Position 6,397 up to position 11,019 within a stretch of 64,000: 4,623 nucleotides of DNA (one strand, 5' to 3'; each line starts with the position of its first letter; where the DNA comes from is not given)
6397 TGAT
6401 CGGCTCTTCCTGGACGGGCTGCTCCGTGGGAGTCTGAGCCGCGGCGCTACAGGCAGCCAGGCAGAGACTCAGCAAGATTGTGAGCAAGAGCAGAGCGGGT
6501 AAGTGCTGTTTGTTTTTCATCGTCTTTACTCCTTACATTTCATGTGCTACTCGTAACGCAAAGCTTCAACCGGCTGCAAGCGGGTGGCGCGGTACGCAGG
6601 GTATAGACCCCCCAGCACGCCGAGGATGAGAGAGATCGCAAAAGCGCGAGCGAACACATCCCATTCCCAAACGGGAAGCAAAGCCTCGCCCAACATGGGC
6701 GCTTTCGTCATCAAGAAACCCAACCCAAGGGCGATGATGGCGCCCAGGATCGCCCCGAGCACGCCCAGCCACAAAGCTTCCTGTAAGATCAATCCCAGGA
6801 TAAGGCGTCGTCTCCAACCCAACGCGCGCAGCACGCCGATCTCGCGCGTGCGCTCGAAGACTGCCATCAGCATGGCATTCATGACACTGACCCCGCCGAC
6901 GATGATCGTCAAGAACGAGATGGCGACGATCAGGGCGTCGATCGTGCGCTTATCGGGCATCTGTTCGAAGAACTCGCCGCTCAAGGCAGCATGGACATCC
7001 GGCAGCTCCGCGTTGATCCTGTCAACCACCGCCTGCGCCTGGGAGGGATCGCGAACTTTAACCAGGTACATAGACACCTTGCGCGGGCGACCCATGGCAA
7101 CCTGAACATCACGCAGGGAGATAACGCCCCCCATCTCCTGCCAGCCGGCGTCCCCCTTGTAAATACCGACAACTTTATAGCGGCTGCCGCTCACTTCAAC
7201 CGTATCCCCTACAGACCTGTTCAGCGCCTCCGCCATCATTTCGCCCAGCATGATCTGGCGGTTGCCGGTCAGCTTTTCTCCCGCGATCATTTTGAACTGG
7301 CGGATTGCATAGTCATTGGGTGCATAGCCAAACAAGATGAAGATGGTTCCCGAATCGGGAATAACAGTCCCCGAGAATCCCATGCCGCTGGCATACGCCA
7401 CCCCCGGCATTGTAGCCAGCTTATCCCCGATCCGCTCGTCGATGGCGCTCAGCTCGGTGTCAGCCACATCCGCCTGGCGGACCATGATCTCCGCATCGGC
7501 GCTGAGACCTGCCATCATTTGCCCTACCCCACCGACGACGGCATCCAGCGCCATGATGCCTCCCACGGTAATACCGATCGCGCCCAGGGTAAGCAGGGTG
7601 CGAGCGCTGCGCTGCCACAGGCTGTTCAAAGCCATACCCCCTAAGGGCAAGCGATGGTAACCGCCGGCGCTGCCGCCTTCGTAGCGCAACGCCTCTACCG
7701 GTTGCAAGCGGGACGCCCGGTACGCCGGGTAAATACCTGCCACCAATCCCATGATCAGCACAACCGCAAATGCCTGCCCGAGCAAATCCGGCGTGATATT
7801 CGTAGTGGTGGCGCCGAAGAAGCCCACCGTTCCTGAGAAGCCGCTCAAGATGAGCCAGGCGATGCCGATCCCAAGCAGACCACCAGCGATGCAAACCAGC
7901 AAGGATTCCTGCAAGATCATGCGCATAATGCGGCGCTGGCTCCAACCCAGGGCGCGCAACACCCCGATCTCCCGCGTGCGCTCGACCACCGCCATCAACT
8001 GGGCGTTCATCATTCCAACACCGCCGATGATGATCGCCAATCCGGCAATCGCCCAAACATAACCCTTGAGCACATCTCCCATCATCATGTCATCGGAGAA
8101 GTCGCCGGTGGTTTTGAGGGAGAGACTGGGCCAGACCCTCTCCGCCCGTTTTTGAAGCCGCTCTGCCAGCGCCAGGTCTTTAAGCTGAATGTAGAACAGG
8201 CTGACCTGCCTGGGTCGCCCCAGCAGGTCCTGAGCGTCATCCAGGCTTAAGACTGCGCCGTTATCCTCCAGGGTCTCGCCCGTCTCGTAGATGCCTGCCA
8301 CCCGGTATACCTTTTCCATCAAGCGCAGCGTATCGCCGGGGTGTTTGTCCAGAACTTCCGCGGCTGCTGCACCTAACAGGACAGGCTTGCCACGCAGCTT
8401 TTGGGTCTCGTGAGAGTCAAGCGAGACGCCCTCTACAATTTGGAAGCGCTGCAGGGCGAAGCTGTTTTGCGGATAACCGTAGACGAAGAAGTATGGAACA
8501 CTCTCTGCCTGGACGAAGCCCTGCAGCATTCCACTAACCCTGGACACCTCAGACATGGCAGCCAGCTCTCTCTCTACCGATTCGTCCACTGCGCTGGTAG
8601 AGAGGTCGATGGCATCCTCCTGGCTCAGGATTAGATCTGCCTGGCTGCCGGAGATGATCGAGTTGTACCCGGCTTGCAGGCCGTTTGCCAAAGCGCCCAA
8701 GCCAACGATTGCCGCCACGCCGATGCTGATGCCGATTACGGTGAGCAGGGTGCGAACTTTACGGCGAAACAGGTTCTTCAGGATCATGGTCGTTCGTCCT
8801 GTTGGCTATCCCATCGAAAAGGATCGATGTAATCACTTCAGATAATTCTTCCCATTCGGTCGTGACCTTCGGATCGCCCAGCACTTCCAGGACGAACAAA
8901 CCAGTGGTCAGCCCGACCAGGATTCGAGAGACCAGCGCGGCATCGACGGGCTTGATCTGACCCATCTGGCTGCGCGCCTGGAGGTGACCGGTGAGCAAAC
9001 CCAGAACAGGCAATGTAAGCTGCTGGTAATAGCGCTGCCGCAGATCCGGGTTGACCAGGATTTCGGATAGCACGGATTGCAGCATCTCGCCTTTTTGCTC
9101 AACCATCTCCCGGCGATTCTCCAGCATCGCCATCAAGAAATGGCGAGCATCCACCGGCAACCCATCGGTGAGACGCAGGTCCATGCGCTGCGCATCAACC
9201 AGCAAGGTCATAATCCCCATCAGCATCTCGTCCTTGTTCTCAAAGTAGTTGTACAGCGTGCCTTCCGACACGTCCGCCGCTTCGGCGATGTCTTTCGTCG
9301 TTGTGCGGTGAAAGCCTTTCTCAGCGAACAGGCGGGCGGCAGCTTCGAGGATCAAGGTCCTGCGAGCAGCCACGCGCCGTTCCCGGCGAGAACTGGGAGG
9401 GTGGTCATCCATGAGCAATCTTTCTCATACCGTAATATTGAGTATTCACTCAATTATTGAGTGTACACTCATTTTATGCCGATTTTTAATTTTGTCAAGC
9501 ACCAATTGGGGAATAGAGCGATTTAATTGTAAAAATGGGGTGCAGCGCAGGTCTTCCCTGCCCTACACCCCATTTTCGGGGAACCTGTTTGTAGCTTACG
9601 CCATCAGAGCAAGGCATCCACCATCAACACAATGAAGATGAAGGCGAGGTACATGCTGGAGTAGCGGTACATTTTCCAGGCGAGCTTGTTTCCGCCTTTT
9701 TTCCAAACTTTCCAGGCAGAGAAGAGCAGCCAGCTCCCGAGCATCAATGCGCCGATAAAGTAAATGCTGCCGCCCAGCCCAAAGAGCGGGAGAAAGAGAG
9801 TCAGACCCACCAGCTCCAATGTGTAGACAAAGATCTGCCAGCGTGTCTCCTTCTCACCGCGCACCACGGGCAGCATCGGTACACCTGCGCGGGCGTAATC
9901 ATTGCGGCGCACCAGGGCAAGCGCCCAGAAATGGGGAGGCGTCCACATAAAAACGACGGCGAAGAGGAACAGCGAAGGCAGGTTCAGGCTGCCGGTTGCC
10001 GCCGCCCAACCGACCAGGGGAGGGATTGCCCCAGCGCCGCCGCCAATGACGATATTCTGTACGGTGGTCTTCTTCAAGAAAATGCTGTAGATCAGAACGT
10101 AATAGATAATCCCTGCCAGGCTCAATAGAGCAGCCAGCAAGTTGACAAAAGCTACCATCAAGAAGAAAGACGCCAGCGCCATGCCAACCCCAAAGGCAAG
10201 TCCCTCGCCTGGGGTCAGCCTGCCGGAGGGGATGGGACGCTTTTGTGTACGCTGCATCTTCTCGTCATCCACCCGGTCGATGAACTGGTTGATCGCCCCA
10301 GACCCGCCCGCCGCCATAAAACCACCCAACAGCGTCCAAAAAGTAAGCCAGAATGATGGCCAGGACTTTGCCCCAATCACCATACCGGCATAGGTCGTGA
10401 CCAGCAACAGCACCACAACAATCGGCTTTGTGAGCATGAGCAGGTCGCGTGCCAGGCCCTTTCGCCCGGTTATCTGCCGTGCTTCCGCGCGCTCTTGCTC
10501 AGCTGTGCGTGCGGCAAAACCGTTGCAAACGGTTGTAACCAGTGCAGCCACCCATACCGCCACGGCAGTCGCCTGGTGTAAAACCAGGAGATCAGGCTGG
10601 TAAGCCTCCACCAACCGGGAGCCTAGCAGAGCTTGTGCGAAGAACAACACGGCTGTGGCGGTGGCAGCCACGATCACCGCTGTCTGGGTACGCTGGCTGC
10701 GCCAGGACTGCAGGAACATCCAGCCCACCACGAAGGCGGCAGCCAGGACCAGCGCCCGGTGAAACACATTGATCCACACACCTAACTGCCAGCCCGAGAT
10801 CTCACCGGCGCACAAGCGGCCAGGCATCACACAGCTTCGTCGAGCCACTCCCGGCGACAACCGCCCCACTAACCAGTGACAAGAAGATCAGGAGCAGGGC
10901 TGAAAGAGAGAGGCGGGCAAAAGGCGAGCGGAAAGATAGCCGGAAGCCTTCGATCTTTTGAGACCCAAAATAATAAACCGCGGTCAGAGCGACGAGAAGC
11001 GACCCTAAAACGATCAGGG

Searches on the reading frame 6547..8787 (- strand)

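Call 81: search_protein_families(library=pfam, max_evalue=0.00001, proteins=[window:6547-8787:-])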
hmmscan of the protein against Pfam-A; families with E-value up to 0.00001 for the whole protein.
window:6547-8787:- (746 aa): 2 families
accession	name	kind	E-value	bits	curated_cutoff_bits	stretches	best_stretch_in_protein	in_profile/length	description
PF12704.14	MacB_PCD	-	5e-41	141.7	27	2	13-217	1-206/207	MacB-like periplasmic core domain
PF02687.27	FtsX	-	1.8e-35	122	25.5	2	246-363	2-120/120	FtsX-like permease C-terminal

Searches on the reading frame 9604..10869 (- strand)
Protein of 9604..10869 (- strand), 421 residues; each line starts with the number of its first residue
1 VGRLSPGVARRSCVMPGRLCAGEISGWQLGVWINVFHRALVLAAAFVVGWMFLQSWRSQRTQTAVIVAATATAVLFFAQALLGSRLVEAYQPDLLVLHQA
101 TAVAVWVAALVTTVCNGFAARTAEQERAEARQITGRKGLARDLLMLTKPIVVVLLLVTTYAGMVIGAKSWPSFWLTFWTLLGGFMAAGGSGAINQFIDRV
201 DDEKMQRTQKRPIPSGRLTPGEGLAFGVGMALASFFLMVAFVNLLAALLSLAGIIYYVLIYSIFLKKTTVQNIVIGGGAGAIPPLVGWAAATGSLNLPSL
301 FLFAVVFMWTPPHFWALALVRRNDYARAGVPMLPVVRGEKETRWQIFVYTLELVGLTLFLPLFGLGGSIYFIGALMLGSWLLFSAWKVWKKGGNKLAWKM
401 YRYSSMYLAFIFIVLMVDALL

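Call 81: search_protein_families(library=pfam, max_evalue=0.00001, proteins=[window:9604-10869:-])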
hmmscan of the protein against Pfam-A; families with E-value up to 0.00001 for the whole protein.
window:9604-10869:- (421 aa): 1 family
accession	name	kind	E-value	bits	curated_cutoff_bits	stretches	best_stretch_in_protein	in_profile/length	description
PF01040.23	UbiA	-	6.6e-69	232.4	34.2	1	155-406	1-245/250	UbiA prenyltransferase family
